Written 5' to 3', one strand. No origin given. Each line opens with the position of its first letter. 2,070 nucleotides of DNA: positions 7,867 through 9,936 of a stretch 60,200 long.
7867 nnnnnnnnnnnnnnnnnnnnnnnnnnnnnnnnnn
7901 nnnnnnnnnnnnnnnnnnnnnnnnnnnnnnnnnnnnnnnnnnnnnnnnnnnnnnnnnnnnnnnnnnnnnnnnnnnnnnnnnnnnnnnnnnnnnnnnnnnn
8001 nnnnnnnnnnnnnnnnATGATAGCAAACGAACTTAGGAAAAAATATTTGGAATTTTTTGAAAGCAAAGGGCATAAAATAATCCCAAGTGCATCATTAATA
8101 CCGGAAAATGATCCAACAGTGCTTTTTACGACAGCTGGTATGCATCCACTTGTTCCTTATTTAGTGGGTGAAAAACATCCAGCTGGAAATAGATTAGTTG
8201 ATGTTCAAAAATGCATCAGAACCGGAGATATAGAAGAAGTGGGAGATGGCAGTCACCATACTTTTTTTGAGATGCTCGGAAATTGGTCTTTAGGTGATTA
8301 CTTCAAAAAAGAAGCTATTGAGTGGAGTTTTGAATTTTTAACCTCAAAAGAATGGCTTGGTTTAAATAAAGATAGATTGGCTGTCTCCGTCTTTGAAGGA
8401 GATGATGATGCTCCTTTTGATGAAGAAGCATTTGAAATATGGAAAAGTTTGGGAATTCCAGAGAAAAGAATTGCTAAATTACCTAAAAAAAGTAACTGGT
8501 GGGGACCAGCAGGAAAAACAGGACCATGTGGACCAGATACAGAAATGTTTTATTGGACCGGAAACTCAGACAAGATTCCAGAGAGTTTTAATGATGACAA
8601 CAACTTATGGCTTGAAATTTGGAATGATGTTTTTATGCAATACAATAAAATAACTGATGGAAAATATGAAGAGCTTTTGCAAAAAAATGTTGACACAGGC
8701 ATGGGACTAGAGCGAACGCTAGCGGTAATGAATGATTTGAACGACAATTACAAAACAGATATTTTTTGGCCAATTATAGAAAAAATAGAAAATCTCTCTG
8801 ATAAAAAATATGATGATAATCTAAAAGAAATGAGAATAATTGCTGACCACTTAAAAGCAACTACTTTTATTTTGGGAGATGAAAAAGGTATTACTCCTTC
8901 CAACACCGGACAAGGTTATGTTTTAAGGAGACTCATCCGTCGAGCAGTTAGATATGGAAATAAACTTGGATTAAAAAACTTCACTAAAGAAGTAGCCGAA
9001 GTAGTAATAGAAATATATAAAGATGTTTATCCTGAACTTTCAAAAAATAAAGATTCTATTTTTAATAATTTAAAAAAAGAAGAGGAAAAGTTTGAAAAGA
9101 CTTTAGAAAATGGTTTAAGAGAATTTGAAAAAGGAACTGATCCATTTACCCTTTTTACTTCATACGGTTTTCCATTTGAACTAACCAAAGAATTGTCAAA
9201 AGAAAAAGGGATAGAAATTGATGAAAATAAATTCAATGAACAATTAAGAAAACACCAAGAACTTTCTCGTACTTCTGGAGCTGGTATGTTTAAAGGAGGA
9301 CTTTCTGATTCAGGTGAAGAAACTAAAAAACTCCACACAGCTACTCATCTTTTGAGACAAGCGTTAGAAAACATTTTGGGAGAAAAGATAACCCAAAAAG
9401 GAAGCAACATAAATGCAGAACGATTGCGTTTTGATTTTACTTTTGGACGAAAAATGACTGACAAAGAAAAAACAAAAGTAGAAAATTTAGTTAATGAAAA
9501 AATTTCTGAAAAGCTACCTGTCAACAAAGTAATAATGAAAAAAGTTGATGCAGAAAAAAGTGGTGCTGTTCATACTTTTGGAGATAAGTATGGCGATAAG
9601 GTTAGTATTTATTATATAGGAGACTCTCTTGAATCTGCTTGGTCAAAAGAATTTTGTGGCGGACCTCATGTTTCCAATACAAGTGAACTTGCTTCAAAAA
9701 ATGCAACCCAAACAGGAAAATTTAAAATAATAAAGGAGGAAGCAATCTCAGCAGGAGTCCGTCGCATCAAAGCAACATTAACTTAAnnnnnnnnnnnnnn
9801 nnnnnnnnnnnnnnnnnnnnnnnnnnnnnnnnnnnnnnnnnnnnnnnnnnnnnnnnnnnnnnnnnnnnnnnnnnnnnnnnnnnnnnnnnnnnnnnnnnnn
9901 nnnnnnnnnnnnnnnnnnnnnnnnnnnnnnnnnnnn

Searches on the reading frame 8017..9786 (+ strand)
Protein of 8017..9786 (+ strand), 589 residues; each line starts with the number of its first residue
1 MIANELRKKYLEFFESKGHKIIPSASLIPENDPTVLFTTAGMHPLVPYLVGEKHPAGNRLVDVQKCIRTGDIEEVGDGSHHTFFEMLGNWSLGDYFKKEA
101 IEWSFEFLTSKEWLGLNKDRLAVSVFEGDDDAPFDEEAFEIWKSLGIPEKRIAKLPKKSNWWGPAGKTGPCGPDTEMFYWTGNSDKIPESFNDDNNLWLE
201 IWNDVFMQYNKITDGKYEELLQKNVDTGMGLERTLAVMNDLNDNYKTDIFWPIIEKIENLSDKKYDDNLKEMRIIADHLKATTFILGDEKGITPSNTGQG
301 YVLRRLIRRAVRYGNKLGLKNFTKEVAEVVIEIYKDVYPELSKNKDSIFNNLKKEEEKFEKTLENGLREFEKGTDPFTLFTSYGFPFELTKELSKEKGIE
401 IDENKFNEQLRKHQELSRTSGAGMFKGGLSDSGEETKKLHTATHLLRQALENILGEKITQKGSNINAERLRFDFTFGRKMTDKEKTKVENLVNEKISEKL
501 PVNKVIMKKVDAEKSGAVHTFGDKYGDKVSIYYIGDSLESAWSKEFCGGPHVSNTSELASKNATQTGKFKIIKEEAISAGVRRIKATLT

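Call 21: search_protein_families(library=pfam, proteins=[window:8017-9786:+], max_evalue=0.00001)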
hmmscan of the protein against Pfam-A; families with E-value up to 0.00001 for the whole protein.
window:8017-9786:+ (589 aa): 2 families
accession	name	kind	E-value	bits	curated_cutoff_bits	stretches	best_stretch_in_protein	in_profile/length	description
PF01411.24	tRNA-synt_2c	-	7.1e-142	474.2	30.3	1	5-443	1-452/552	tRNA synthetases class II (A)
PF07973.19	tRNA_SAD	-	8.7e-13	48.5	24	1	529-584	1-43/44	Threonyl and Alanyl tRNA synthetase second additional domain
